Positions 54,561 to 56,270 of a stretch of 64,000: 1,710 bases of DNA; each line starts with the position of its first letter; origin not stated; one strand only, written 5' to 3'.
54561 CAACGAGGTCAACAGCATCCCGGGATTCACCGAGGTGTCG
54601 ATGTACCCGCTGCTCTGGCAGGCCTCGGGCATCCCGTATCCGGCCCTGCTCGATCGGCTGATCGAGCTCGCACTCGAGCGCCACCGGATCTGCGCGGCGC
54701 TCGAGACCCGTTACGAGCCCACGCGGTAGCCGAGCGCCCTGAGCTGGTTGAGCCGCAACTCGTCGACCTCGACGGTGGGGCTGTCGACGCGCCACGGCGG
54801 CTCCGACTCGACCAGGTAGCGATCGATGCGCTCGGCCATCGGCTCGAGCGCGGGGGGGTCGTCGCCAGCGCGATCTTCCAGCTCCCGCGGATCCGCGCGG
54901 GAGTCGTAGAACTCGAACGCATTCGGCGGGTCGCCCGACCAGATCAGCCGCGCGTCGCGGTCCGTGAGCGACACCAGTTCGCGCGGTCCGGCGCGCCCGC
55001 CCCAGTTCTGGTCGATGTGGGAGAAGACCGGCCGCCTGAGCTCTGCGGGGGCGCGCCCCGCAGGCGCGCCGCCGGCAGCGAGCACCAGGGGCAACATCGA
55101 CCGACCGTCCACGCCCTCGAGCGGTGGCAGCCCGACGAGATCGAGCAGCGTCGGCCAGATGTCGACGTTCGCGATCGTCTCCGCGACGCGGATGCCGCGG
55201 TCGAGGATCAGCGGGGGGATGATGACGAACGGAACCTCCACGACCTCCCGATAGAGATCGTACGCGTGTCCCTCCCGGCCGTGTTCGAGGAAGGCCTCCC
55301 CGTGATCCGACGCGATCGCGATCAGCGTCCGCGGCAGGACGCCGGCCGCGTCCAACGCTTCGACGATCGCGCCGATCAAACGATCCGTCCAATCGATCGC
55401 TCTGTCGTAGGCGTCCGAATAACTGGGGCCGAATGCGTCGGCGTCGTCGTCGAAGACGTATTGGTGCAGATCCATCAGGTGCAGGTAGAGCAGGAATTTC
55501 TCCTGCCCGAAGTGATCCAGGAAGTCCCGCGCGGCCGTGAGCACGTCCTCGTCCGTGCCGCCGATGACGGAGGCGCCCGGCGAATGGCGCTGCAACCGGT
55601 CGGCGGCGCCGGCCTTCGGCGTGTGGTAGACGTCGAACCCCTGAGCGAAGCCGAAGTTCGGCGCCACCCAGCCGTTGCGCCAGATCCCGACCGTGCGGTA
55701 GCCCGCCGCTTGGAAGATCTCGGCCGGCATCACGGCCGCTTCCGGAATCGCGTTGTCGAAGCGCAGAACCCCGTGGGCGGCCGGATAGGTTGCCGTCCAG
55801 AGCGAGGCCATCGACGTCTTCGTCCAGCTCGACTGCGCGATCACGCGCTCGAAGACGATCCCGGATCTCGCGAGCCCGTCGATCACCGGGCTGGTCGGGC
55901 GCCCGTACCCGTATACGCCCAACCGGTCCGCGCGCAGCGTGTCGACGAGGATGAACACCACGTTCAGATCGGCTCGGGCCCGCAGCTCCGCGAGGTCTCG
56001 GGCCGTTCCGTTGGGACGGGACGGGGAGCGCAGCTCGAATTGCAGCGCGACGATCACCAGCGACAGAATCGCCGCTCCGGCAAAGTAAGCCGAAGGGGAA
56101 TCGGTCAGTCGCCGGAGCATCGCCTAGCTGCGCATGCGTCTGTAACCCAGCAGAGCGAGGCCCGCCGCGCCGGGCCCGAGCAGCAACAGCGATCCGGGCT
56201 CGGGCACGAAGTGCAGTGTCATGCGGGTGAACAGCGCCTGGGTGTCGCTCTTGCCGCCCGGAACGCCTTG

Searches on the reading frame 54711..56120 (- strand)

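Call 10: search_protein_families(library=pfam, proteins=[window:54711-56120:-])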
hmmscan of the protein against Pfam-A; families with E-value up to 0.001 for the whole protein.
window:54711-56120:- (469 aa): 3 families
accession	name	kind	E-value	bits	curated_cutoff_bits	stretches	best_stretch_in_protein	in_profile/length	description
PF00884.28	Sulfatase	-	9.1e-46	157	25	1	53-330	2-300/301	Sulfatase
PF01663.27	Phosphodiest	-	4.3e-10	40.1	23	1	54-277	1-223/342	Type I phosphodiesterase / nucleotide pyrophosphatase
PF16347.10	SGSH_C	-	1.3e-08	35.5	29.3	1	289-420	11-134/154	N-sulphoglucosamine sulphohydrolase, C-terminal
